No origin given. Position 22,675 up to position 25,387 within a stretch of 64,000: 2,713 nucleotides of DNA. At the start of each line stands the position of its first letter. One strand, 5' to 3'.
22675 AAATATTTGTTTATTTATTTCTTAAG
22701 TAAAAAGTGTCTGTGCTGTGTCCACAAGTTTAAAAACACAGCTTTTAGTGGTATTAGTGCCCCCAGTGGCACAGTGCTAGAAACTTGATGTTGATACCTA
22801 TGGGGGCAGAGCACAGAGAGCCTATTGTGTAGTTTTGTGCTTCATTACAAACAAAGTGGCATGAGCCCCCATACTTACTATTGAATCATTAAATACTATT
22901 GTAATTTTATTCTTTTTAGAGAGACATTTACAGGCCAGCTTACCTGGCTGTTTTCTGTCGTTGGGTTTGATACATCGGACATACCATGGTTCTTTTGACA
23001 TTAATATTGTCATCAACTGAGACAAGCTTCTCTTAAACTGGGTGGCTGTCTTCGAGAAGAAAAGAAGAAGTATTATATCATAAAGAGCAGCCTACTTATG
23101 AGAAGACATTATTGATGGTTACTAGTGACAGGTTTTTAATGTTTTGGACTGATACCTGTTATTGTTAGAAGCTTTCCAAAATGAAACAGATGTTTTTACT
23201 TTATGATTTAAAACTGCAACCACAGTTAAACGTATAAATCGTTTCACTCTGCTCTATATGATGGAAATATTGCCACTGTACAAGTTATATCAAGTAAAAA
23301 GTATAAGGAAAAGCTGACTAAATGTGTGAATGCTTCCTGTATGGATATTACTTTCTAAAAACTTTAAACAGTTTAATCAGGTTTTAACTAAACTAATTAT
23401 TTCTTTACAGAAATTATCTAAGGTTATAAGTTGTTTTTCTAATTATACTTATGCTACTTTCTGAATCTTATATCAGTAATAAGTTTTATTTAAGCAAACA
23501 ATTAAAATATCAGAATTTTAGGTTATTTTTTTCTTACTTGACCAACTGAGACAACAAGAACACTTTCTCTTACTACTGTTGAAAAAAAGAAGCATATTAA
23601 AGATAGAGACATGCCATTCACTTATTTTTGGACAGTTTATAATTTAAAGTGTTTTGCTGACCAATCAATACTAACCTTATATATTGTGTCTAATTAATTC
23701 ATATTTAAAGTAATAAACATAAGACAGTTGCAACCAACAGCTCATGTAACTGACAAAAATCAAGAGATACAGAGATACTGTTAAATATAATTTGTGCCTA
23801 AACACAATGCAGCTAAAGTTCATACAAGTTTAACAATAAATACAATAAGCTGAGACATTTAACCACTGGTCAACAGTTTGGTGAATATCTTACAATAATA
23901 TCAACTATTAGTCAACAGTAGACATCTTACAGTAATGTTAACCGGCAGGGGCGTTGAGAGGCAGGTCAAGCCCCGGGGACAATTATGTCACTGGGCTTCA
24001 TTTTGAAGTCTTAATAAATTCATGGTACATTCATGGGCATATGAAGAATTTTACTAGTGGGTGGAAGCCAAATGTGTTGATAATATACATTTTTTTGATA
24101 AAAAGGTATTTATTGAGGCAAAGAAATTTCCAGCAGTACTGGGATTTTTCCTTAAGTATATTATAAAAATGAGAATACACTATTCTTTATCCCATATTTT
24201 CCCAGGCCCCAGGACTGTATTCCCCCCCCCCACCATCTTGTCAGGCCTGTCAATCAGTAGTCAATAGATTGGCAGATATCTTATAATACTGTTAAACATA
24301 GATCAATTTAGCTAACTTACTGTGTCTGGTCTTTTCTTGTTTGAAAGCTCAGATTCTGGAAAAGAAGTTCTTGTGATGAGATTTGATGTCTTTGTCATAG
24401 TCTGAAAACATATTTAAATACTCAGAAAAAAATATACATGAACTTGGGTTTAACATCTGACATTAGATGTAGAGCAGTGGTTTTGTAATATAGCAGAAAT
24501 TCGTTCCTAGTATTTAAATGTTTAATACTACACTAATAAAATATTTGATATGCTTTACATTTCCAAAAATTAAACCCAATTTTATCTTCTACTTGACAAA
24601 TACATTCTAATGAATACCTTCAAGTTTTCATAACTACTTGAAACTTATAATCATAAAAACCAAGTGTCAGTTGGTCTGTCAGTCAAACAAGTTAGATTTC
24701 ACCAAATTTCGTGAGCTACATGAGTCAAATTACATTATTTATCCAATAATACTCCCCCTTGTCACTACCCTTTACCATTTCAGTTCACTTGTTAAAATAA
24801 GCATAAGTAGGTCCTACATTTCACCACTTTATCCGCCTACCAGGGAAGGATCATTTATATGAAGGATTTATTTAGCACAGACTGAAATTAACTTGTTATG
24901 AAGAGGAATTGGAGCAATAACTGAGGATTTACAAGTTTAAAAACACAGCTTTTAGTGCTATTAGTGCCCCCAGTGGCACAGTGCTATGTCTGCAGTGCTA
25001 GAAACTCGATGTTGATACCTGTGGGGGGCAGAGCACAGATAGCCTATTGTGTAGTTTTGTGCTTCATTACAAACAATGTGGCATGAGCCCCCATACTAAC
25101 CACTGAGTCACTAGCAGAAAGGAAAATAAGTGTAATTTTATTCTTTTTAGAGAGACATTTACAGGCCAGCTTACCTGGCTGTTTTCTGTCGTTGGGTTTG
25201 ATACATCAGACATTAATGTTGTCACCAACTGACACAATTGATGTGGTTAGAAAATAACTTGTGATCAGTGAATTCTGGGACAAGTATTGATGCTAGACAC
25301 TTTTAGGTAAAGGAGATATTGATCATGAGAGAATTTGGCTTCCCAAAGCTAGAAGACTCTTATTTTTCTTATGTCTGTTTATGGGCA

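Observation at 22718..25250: A 320-bp duplication copied a SINE plus part of the VRCIKPN exon, creating a decayed pseudo-exon 2 kb away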

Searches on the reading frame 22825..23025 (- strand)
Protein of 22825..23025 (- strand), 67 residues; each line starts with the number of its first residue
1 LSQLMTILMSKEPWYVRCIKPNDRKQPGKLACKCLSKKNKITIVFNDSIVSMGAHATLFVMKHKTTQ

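Call 47: find_encoding_contigs(protein=window:22825-23025:-, flank=3000, max_places=6)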
Protein seq(67 aa) (67 aa): no gene with exactly this product is on record in the collection.

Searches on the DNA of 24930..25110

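Call 49: search_rna_families(source=window, start=24930, end=25110, threshold=evalue, max_evalue=1, show_alignments=2)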
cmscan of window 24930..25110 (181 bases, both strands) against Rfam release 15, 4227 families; matches with E-value up to 1: 0.
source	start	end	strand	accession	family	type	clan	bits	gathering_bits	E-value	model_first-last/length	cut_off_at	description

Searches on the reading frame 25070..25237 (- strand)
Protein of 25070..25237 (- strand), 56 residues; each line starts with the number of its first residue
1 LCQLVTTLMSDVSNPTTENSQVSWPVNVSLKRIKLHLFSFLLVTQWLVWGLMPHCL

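Call 46: find_encoding_contigs(protein=window:25070-25237:-, flank=3000, max_places=6)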
Protein seq(56 aa) (56 aa): no gene with exactly this product is on record in the collection.
